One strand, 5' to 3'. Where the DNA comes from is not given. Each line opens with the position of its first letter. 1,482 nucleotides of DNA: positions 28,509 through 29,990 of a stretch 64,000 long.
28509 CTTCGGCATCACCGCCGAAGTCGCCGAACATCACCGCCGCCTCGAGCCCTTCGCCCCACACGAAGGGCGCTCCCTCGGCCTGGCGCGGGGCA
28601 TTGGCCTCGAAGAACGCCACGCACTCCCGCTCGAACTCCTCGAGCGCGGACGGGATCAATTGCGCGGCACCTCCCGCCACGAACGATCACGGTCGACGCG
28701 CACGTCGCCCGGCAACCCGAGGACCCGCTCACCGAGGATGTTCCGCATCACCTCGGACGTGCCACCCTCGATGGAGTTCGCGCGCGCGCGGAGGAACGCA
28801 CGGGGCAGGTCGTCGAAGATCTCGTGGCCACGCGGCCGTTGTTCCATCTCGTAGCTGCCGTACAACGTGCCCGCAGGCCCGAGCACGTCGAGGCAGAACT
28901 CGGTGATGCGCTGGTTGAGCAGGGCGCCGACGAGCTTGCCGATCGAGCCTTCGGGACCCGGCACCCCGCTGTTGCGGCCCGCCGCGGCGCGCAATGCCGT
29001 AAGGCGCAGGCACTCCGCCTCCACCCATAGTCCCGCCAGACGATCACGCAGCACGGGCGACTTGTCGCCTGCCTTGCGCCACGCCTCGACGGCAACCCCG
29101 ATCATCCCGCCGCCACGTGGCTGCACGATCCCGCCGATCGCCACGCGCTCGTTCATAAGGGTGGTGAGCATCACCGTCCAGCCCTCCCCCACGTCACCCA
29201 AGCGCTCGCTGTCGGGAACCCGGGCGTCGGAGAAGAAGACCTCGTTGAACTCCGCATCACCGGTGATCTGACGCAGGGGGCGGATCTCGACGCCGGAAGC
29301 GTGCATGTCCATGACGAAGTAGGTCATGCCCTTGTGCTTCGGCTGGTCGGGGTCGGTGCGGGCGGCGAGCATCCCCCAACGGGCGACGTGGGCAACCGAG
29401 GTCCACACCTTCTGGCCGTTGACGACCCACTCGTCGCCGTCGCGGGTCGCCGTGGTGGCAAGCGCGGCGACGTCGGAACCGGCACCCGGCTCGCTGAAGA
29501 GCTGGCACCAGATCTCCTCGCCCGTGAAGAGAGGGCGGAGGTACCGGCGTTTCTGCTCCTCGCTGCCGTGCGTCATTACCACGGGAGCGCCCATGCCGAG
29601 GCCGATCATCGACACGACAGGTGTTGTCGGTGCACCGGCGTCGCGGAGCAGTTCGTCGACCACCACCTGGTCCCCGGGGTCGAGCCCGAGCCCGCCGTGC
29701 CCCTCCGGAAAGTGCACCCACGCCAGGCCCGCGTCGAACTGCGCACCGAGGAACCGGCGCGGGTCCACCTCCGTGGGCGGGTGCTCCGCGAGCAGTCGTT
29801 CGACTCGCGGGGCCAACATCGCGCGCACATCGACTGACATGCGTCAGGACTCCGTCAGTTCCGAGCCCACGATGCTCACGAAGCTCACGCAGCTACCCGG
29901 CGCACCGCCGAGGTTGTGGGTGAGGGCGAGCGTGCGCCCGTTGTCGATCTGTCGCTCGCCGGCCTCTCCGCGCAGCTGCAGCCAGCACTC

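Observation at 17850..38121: An igr-like / peroxisome-like methyl-branched acyl-CoA beta-oxidation toolkit in a 17-gene co-directional array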

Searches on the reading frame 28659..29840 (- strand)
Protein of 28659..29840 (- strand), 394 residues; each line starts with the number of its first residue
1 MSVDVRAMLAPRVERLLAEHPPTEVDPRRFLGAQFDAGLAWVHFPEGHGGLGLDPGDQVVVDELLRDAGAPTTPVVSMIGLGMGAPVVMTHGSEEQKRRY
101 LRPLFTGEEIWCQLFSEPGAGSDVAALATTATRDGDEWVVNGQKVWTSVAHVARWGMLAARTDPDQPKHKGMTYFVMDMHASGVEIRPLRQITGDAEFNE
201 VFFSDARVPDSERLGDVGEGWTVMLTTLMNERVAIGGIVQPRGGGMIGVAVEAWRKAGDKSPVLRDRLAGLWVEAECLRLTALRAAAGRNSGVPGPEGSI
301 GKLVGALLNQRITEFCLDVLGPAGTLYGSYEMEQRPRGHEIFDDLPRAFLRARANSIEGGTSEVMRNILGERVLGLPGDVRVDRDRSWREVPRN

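Call 8: search_protein_families(library=pfam, proteins=[window:28659-29840:-], max_evalue=0.001)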
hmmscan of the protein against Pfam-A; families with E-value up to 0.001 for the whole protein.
window:28659-29840:- (394 aa): 3 families
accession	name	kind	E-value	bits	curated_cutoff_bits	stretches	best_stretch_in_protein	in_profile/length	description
PF00441.29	Acyl-CoA_dh_1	-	9.9e-21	74.9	22.4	1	218-374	1-150/150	Acyl-CoA dehydrogenase, C-terminal domain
PF02770.24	Acyl-CoA_dh_M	-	3e-20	72.7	33.3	1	112-205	1-96/97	Acyl-CoA dehydrogenase, middle domain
PF02771.21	Acyl-CoA_dh_N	-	4.5e-14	53.2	22.9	1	5-108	11-113/113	Acyl-CoA dehydrogenase, N-terminal domain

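Call 12: search_protein_families(library=ncbifam, proteins=[window:28659-29840:-], max_evalue=0.00001)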
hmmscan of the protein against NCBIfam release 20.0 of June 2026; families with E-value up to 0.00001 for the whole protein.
window:28659-29840:- (394 aa): 18 families
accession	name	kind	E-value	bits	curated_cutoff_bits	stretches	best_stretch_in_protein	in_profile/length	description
TIGR03204.1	pimC_large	equivalog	2.3e-62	211.1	623.85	1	37-376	52-395/395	pimeloyl-CoA dehydrogenase large subunit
NF008997.0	PRK12341.1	equivalog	5.4e-30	104.7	537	1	22-236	34-246/382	acyl-CoA dehydrogenase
NF042972.1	AcrlCoAredClosAcrC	equivalog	1.3e-28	99.8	640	1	23-324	34-341/378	acryloyl-CoA reductase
NF043006.1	CyhCrbnylCoADH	equivalog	4.3e-27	95.1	650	1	29-235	39-244/380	cyclohexane-1-carbonyl-CoA dehydrogenase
NF045552.1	GlutCoADH_Des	equivalog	2.5e-26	92.8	470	1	60-293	73-311/387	glutaryl-CoA dehydrogenase Acd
NF045652.1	ProlPCPDhRedW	equivalog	1.2e-25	90.2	650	1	31-235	37-243/376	L-prolyl-[peptidyl-carrier protein] dehydrogenase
NF053553.1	prodigi_MBC_PigA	equivalog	1.1e-24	87.3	500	1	36-233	47-246/381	prodigiosin MBC biosynthesis dehydrogenase PigA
NF002885.1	PRK03354.1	equivalog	7.7e-24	84.4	540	1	16-235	28-242/378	crotonobetainyl-CoA dehydrogenase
NF042439.1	SulpropCoADesulf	equivalog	8.3e-24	84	600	1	23-375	22-372/379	3-sulfinopropanoyl-CoA desulfinase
NF058590.1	AcCoDHFadEBacil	equivalog_domain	5.2e-23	81.4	600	1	31-228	59-253/586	acyl-CoA dehydrogenase FadE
TIGR03207.1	cyc_hxne_CoA_dh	equivalog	5.1e-21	74.8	575.35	1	36-337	43-348/372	cyclohexanecarboxyl-CoA dehydrogenase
NF052270.1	Staph_DH_FadE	equivalog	1.2e-16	60.5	600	1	81-217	110-245/400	acyl-CoA dehydrogenase FadE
NF049984.1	Rv1679_FadE16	equivalog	2.5e-12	46.7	600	1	32-229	31-224/371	Rv1679 family acyl-CoA dehydrogenase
TIGR03203.1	pimD_small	equivalog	3.6e-10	39.5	652.7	1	36-234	48-242/378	pimeloyl-CoA dehydrogenase small subunit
NF037942.1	ac_ACP_DH_MbtN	equivalog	9.2e-09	34.5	700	1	104-327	104-332/376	mycobactin biosynthesis acyl-ACP dehydrogenase MbtN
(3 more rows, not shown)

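Call 25: search_solved_structures(query=window:28659-29840:-, max_evalue=1e-10, show_alignments=1)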
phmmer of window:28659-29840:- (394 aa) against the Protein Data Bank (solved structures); distinct sequences matched with E-value up to 1e-10: 75 (the best 60 are shown).
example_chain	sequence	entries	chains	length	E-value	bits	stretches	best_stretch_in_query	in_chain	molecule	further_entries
6wy9_A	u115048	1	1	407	5.3e-44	154.1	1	36-379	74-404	Acyl-CoA dehydrogenase domain protein Tcur3483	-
6wy8_B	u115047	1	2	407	9.4e-44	153.3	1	36-379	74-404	Acyl-CoA dehydrogenase domain protein Tcur3483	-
4x28_A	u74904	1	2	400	8.3e-42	146.8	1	41-378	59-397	Acyl-CoA dehydrogenase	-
1ukw_A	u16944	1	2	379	3.9e-32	115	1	26-245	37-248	acyl-CoA dehydrogenase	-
7w0j_A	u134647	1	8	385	2e-31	112.7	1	41-248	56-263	Acyl-CoA dehydrogenase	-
8i4p_A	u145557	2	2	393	2.1e-31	112.6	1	41-248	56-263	Acyl-CoA dehydrogenase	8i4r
1egc_A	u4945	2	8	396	5.5e-31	111.2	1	16-341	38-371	MEDIUM CHAIN ACYL-COA DEHYDROGENASE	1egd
3pfd_A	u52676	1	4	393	6.4e-31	111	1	6-366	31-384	Acyl-CoA dehydrogenase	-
4p13_A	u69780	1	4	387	8.1e-31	110.6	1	16-341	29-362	Medium-chain specific acyl-CoA dehydrogenase, mitochondrial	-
2pg0_A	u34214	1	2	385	1.2e-30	110.1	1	25-250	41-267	Acyl-CoA dehydrogenase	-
5ol2_C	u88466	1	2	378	2.4e-30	109.1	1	22-356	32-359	Acyl-CoA dehydrogenase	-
1ege_A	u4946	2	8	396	2.9e-30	108.8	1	16-341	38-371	MEDIUM CHAIN ACYL-COA DEHYDROGENASE | Acyl-CoA dehydrogenase, medium-chain specific, mitochondrial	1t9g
2a1t_A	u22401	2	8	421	3.5e-30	108.5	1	16-341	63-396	Acyl-CoA dehydrogenase, medium-chain specific, mitochondrial precursor | Medium-chain specific acyl-CoA dehydrogenase, mitochondrial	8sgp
7y0a_A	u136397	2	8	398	4.4e-29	104.9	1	37-326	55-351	Short-chain specific acyl-CoA dehydrogenase, mitochondrial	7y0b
8sgs_A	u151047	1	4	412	4.5e-29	104.9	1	37-326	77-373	Short-chain specific acyl-CoA dehydrogenase, mitochondrial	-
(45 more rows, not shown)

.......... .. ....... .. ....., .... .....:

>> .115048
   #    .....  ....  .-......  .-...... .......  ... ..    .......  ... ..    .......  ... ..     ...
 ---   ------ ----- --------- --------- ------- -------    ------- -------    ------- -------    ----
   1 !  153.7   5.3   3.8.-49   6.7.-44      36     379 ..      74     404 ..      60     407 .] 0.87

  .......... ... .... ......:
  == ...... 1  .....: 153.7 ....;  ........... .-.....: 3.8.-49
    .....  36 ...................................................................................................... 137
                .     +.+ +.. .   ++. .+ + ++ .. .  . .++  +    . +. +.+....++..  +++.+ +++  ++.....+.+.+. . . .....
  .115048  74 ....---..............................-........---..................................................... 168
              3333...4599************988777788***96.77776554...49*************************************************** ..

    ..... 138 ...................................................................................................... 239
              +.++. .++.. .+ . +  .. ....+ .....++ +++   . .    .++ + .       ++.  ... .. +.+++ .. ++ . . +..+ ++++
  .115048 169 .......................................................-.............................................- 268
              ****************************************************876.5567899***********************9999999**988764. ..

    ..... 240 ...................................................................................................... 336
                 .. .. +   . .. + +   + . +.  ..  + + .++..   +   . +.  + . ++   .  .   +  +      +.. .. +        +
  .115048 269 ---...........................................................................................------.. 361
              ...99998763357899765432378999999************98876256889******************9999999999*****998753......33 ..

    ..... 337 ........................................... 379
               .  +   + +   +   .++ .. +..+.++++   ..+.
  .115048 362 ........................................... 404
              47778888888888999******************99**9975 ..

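Call 41: find_related_loci(query=window:28659-29840:-, collection=genome_contigs, flank=10000)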
Query window:28659-29840:- (394 aa) in genome_contigs; peptide patterns used: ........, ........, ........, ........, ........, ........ (x = any residue, [..] = any of these).
600 stretches matched a pattern (row limit reached: there are more); 598 encode a relative of the query (tblastn E <= 1e-3); the best 80 are kept; 80 distinct loci.
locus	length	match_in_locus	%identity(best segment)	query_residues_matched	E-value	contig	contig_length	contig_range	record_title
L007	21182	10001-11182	69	1-394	3e-180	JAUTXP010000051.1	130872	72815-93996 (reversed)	MAG: Acidimicrobiaceae bacterium isolate BP_115 scaffold_2108100, whole genome shotgun sequence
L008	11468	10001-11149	68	16-394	7e-164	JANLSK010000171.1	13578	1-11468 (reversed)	MAG: Actinomycetes bacterium isolate OTE_25_metabat_366 OTE_25_k141_1030195, whole genome shotgun sequence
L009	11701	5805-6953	65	13-394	8e-164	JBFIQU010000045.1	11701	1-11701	MAG: Acidimicrobiia bacterium isolate Mix_sand12.2021.10.Z.98 k141_1693217_length_11701_cov_29.1189, whole genome shotgu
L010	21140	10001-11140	65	15-394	3e-162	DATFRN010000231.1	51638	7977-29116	MAG TPA_asm: Acidimicrobiales bacterium isolate SMAG_U9359 k141_2061849, whole genome shotgun sequence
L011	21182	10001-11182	64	3-394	6e-162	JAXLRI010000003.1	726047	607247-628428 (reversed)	MAG: Acidimicrobiales bacterium isolate STL-ACT5 C1.219.fa-3, whole genome shotgun sequence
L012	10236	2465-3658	62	1-394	1e-161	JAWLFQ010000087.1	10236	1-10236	MAG: Nitriliruptoraceae bacterium isolate 21BLK6-1.bin.17 NODE_6758_length_10236_cov_42.286179, whole genome shotgun seq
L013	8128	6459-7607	63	13-394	8e-160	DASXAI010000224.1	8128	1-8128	MAG TPA_asm: Acidimicrobiales bacterium isolate SMAG_U3761 k141_1681102, whole genome shotgun sequence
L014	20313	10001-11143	64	13-394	2e-159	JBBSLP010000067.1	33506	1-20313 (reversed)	MAG: Acidimicrobiales bacterium isolate metawrap_LS4_71 metawrap_LS4_71_K_1111070_L_33506_cov_15.1650, whole genome shot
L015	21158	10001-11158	63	5-394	2e-158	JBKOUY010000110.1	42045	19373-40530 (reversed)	MAG: Actinomycetota bacterium isolate GM_HAYS_MAG_00007 GM_HAYS_000000070330, whole genome shotgun sequence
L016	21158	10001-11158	64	13-394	2e-157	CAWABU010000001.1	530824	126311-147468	MAG: uncultured Acidimicrobiaceae bacterium isolate MFD04967.bin.2.22 genome assembly, contig: contig_14502, whole genom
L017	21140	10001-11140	64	16-393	2e-155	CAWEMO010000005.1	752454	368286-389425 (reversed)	MAG: uncultured Acidimicrobiales bacterium isolate MFD03044.bin.1.163 genome assembly, contig: contig_19024, whole genom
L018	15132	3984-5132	62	13-394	1e-154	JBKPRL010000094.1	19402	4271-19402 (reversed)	MAG: bacterium isolate GS_EKS_MAG_00050 GS_EKS_000000331137, whole genome shotgun sequence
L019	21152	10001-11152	62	13-394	7e-155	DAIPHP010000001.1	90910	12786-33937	MAG TPA_asm: Ilumatobacteraceae bacterium isolate CTOTU1222 NODE_42_length_90910_cov_21.318596, whole genome shotgun seq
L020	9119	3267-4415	61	13-394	4e-154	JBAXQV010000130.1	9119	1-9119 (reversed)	MAG: Actinomycetota bacterium isolate ELA566 MAG566_130, whole genome shotgun sequence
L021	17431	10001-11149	61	13-394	6e-153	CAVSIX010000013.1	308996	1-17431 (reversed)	MAG: Ilumatobacteraceae bacterium isolate MFD01721.bin.2.211 genome assembly, contig: contig_46823, whole genome shotgun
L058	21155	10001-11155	64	2-394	6e-161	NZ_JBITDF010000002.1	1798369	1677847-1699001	Kribbella sp. NPDC051586 NPDC051586_35_H5.ctg-0002, whole genome shotgun sequence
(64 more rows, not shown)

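Call 64: search_protein_families(library=pfam, proteins=[L058:625-1821:-, L058:3342-4067:-, L058:4061-4810:-, L058:4819-6789:-, L058:6780-7985:-, L058:11162-11860:-, L058:13251-14456:-, L058:14453-15652:-, L058:18544-19428:-, L058:19422-20618:-], max_evalue=0.0001)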
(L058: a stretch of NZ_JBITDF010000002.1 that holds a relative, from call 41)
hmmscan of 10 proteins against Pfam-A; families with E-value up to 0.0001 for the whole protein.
L058:625-1821:- (399 aa): 3 families
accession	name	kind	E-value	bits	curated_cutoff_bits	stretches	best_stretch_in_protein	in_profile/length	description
PF00108.29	Thiolase_N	-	3.4e-59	200.8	26.4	1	18-267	2-259/260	Thiolase, N-terminal domain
PF02803.24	Thiolase_C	-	1.2e-43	148.1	27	1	276-397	2-123/123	Thiolase, C-terminal domain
PF00109.32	ketoacyl-synt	-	5.1e-06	26.7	20.8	1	94-134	166-206/252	Beta-ketoacyl synthase, N-terminal domain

L058:3342-4067:- (242 aa): 2 families
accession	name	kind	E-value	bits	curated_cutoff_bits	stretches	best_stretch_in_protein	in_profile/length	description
PF00005.33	ABC_tran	-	4.9e-26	92.4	25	1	23-160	2-134/137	ABC transporter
PF13304.12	AAA_21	-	5.1e-11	43.6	27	1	135-190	238-295/304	AAA domain, putative AbiEii toxin, Type IV TA system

L058:4061-4810:- (250 aa): 4 families
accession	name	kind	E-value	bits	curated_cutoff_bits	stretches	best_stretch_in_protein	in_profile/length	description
PF00005.33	ABC_tran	-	2.4e-26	93.4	25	1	20-172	3-136/137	ABC transporter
PF12399.14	BCA_ABC_TP_C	-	2.9e-11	43.2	25.5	1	221-246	1-26/27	Branched-chain amino acid ATP-binding cassette transporter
PF13304.12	AAA_21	-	2.9e-10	41.1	27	0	90-186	166-282/304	AAA domain, putative AbiEii toxin, Type IV TA system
PF02463.25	SMC_N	-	3.4e-06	27.1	40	0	29-49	25-45/220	RecF/RecN/SMC N terminal domain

L058:4819-6789:- (657 aa): 1 family
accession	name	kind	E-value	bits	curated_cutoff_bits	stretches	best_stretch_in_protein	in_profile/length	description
PF02653.21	BPD_transp_2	-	1.2e-40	139.9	26.8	2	352-622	6-268/269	Branched-chain amino acid transport system / permease component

L058:6780-7985:- (402 aa): 1 family
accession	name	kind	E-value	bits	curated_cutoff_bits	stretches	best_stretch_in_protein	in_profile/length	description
PF13458.12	Peripla_BP_6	-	5.2e-33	115.6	31.7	1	38-365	1-330/343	Periplasmic binding protein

L058:11162-11860:- (233 aa): 2 families
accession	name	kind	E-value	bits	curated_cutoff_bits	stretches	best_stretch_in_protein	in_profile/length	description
PF00106.31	adh_short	-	1.7e-30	106.4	26.6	1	2-179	18-188/195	short chain dehydrogenase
PF13561.12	adh_short_C2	-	2.1e-29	103.2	27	1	1-229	13-235/236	Enoyl-(Acyl carrier protein) reductase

L058:13251-14456:- (402 aa): 1 family
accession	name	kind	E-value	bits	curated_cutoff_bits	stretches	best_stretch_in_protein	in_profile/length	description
PF00144.29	Beta-lactamase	-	2.9e-67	227.6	27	1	27-381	1-315/329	Beta-lactamase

L058:14453-15652:- (400 aa): 3 families
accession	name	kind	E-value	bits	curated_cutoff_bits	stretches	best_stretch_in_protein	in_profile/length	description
PF00108.29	Thiolase_N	-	5.1e-64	216.6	26.4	1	9-269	2-260/260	Thiolase, N-terminal domain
PF02803.24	Thiolase_C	-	8e-46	155.1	27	1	277-398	2-123/123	Thiolase, C-terminal domain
PF00109.32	ketoacyl-synt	-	2.1e-05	24.7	20.8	1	85-125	166-206/252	Beta-ketoacyl synthase, N-terminal domain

L058:18544-19428:- (295 aa): 1 family
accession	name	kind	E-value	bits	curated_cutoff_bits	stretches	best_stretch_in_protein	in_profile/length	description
PF04909.20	Amidohydro_2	-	4.4e-28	99.3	26.4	1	9-292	1-289/289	Amidohydrolase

L058:19422-20618:- (399 aa): 5 families
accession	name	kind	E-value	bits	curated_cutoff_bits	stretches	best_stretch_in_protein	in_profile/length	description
PF13561.12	adh_short_C2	-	9.4e-55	186.2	27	1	149-384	1-235/236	Enoyl-(Acyl carrier protein) reductase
PF00106.31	adh_short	-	5.6e-46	156.9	26.6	1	144-329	2-188/195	short chain dehydrogenase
PF12680.13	SnoaL_2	-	7.7e-24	84.7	27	1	18-117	1-101/102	SnoaL-like domain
PF07366.18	SnoaL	-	1.7e-11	44.5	28.4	1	16-127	2-122/126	SnoaL-like polyketide cyclase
PF14534.12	DUF4440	-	1.2e-07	32.6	25.2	1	15-113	2-103/107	Domain of unknown function (DUF4440)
